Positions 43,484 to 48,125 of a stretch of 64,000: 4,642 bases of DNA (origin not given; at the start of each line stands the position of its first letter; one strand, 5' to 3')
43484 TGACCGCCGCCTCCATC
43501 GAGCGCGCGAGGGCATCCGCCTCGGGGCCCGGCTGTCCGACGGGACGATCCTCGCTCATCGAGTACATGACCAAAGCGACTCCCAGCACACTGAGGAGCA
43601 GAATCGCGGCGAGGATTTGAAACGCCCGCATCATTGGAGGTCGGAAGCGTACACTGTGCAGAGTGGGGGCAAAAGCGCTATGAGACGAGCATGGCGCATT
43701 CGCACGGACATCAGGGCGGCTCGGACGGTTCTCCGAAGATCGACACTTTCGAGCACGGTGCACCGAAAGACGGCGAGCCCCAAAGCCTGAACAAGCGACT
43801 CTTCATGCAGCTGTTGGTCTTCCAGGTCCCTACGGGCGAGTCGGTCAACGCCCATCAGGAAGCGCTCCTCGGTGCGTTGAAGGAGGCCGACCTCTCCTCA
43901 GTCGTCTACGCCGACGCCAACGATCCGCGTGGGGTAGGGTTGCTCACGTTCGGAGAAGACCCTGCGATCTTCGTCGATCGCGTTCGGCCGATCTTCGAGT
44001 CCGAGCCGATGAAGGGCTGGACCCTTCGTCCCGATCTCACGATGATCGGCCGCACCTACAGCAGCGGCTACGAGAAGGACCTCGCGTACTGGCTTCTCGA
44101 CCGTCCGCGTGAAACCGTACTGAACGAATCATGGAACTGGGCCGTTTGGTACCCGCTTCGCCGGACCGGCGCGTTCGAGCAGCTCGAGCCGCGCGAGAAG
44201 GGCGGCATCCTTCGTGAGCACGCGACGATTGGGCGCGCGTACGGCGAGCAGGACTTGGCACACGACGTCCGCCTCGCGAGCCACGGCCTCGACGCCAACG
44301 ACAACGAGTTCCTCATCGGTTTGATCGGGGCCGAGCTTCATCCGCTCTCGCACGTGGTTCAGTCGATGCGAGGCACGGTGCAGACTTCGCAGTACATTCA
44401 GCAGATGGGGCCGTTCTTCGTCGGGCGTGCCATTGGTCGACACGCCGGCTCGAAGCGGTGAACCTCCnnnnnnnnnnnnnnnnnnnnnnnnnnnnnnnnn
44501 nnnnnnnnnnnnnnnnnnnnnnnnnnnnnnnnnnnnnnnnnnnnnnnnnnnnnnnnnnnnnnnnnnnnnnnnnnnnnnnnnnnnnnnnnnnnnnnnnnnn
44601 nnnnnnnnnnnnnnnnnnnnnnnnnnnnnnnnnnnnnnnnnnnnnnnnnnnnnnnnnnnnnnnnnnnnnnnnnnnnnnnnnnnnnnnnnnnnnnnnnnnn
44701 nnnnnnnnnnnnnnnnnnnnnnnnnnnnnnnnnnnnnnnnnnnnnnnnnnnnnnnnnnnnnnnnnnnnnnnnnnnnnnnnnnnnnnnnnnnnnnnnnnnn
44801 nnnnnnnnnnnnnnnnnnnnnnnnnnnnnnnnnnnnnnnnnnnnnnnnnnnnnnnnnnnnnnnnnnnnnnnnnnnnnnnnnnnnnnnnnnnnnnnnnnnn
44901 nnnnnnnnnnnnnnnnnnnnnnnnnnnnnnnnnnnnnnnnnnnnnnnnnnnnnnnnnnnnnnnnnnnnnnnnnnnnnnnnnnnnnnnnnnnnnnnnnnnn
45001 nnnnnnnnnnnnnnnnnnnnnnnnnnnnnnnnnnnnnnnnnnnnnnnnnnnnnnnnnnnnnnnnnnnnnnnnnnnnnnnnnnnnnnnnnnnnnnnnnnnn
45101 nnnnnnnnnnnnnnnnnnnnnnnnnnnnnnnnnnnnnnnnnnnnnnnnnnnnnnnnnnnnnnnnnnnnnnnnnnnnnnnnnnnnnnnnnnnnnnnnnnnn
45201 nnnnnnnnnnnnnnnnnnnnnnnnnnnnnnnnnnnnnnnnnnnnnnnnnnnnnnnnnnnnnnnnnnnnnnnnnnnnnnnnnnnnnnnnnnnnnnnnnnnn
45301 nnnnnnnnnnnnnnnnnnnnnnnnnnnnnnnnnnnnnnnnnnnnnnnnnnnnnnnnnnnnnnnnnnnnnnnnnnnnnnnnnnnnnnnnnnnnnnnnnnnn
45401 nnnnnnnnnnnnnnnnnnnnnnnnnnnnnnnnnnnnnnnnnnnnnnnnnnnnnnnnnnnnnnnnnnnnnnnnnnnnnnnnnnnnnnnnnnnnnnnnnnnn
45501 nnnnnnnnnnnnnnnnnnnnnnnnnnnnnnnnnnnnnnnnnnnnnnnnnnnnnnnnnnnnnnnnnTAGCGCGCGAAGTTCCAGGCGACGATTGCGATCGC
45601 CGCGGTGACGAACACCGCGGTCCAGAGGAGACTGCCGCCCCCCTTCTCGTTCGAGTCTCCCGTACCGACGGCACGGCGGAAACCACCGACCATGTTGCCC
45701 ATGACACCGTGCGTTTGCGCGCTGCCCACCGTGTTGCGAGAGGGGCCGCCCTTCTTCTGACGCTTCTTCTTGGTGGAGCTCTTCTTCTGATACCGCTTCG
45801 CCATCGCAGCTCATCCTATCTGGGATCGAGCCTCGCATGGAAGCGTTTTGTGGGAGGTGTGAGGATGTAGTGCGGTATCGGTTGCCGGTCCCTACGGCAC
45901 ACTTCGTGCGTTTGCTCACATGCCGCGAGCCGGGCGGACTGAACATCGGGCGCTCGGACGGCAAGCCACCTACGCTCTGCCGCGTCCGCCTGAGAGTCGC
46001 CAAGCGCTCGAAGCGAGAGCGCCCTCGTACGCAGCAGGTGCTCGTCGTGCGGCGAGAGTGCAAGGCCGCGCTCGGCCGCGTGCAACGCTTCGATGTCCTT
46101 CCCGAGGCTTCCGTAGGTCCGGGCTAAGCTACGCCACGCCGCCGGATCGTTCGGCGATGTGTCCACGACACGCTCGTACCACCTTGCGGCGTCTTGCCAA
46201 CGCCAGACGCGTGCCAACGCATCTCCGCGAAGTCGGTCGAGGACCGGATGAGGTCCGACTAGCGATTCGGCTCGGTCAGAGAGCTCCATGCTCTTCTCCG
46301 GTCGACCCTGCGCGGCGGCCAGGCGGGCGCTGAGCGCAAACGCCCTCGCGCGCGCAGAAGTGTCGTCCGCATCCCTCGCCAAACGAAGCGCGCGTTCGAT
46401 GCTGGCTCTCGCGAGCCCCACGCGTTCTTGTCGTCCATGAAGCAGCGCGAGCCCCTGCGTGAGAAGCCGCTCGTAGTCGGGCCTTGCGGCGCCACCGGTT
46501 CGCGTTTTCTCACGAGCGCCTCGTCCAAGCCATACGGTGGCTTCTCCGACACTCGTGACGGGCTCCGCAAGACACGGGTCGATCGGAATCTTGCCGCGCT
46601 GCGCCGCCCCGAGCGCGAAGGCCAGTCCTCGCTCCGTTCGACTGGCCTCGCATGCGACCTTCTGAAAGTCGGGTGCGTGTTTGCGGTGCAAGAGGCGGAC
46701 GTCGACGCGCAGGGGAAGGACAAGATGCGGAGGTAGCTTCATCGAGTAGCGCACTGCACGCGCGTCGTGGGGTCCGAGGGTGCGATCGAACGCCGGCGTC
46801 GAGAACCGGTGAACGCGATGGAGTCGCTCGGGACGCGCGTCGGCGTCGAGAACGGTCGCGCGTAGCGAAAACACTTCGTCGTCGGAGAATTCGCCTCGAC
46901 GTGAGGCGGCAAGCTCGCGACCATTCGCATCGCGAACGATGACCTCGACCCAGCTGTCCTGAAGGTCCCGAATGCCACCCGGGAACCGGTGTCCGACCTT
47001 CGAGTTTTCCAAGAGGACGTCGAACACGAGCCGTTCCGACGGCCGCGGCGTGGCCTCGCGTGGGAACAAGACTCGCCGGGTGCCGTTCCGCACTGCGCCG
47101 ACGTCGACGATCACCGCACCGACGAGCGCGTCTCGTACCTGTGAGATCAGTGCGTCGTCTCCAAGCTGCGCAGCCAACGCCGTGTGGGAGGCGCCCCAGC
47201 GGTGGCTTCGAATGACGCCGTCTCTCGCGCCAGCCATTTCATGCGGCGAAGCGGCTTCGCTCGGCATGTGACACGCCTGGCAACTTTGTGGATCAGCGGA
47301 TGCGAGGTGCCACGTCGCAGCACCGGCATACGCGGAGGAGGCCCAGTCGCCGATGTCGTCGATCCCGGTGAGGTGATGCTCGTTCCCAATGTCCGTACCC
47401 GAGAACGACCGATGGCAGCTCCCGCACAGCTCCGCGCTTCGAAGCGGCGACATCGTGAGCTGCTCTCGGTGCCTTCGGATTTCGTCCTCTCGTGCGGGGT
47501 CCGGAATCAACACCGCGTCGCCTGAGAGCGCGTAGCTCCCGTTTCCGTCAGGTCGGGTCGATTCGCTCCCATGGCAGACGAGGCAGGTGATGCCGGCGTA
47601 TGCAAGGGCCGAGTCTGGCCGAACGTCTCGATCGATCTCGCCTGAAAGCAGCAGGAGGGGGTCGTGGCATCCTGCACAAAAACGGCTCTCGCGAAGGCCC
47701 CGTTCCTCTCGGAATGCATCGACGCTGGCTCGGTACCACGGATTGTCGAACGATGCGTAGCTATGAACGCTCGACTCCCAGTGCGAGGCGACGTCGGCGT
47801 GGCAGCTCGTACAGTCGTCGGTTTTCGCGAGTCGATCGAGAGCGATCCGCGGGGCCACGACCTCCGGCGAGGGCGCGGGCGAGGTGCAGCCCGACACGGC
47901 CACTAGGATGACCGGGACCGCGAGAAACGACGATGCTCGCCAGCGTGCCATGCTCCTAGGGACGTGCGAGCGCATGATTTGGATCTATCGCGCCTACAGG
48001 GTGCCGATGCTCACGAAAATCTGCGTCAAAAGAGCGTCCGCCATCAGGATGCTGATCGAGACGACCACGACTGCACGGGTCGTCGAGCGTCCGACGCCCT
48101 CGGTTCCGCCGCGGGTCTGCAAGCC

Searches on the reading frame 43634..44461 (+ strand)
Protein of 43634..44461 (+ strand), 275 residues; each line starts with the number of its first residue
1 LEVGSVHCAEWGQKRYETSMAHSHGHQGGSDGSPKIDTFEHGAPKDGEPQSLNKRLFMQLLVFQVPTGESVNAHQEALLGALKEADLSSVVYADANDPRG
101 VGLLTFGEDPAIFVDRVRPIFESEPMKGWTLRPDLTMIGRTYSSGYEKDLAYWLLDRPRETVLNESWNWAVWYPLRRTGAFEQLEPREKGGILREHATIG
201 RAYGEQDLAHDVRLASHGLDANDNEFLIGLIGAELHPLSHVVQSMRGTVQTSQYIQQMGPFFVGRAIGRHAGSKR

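Call 27: search_protein_families(library=pfam, proteins=[window:43634-44461:+])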
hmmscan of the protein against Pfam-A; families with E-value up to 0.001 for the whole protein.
window:43634-44461:+ (275 aa): 1 family
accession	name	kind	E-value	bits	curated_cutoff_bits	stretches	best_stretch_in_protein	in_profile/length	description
PF06778.18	Chlor_dismutase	-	3.2e-13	50.2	25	1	158-266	85-188/189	Chlorite dismutase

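Call 31: search_protein_families(library=ncbifam, proteins=[window:43634-44461:+])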
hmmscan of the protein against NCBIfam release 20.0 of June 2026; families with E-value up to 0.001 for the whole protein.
window:43634-44461:+ (275 aa): 2 families
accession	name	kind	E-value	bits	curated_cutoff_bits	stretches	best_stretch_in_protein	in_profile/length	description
NF042928.1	HemQ_actino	equivalog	9.6e-09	34.8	235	1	165-267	114-210/220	hydrogen peroxide-dependent heme synthase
NF008913.0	PRK12276.1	equivalog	3.4e-05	23.7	253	1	184-268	159-238/248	hydrogen peroxide-dependent heme synthase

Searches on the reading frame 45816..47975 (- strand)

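Call 26: search_protein_families(library=pfam, proteins=[window:45816-47975:-])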
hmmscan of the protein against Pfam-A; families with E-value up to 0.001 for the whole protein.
window:45816-47975:- (719 aa): 9 families
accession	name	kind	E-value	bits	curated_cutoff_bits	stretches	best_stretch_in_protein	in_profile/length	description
PF07719.23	TPR_2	-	1e-08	35.1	27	0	611-644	1-34/34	Tetratricopeptide repeat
PF14522.11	Cytochrome_C7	-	7e-06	26.2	24.8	0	127-236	12-66/67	Cytochrome c7 and related cytochrome c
PF13424.12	TPR_12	-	7.6e-06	26.5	30.1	0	506-569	5-71/77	Tetratricopeptide repeat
PF22113.1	Mtrc-MtrF_II-IV_dom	-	1.1e-05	25.4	30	1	130-242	83-169/176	Outer membrane cytochrome MtrC/MtrF-like, domains II/IV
PF13435.11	Cytochrome_C554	-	3.5e-05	25.1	20.8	1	55-136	2-84/84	Cytochrome c554 and c-prime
PF13428.12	TPR_14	-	0.00037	21.3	23.5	0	581-619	5-43/44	Tetratricopeptide repeat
PF23914.1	TPR_CcmH_CycH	-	0.00045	20.5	42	0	606-670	45-109/158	Cytochrome c-type biogenesis protein H TPR domain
PF13431.12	TPR_17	-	0.00067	20.2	24.4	0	600-631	2-33/34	Tetratricopeptide repeat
PF17874.7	TPR_MalT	-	0.00084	19.1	45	0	507-593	126-214/336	MalT-like TPR region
